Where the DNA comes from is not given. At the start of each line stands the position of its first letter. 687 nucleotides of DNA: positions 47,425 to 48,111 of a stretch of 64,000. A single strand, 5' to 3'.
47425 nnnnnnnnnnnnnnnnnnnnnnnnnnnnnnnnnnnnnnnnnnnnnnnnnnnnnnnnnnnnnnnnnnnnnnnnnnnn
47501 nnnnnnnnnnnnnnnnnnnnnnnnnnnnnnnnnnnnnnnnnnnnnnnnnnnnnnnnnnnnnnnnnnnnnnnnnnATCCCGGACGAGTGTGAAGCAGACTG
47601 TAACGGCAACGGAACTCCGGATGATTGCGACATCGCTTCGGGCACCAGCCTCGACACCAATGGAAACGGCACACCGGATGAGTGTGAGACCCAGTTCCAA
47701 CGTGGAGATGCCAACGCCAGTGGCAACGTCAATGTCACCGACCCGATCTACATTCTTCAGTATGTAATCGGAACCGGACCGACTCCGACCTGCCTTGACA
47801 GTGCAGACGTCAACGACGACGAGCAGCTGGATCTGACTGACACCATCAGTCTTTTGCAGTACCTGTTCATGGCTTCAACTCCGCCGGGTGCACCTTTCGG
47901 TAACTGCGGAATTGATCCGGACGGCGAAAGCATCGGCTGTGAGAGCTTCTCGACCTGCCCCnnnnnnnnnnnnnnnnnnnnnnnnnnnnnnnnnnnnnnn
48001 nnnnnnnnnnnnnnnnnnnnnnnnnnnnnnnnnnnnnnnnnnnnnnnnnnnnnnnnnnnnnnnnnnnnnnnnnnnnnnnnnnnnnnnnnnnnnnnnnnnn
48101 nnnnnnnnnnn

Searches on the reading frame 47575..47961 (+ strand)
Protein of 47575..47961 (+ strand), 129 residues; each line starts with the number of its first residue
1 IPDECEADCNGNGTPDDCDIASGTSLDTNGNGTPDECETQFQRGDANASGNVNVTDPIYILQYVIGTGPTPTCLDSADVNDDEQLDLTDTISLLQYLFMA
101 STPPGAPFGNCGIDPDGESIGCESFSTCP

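Call 4: search_protein_families(library=ncbifam, max_evalue=1, proteins=[window:47575-47961:+])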
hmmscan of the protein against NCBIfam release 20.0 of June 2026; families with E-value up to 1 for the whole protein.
seq(129 aa): 1 family
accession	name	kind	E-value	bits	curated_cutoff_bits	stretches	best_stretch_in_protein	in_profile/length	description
NF049990.1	CellobisidaseCelK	equivalog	1.5e-05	23.4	1700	1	28-99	814-884/889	cellulose 1,4-beta-cellobiosidase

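Call 5: search_protein_families(library=pfam, max_evalue=1, proteins=[window:47575-47961:+])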
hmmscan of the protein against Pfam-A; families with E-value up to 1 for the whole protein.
seq(129 aa): 3 families
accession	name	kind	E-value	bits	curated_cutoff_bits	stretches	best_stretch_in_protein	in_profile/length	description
PF00404.24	Dockerin_1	-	1.6e-06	28.6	22.9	1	44-97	2-56/57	Dockerin type I domain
PF13499.12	EF-hand_7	-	0.058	14.2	30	0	74-95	8-29/67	EF-hand domain pair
PF13517.12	FG-GAP_3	-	0.78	10.8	26.9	0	62-87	34-59/61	FG-GAP-like repeat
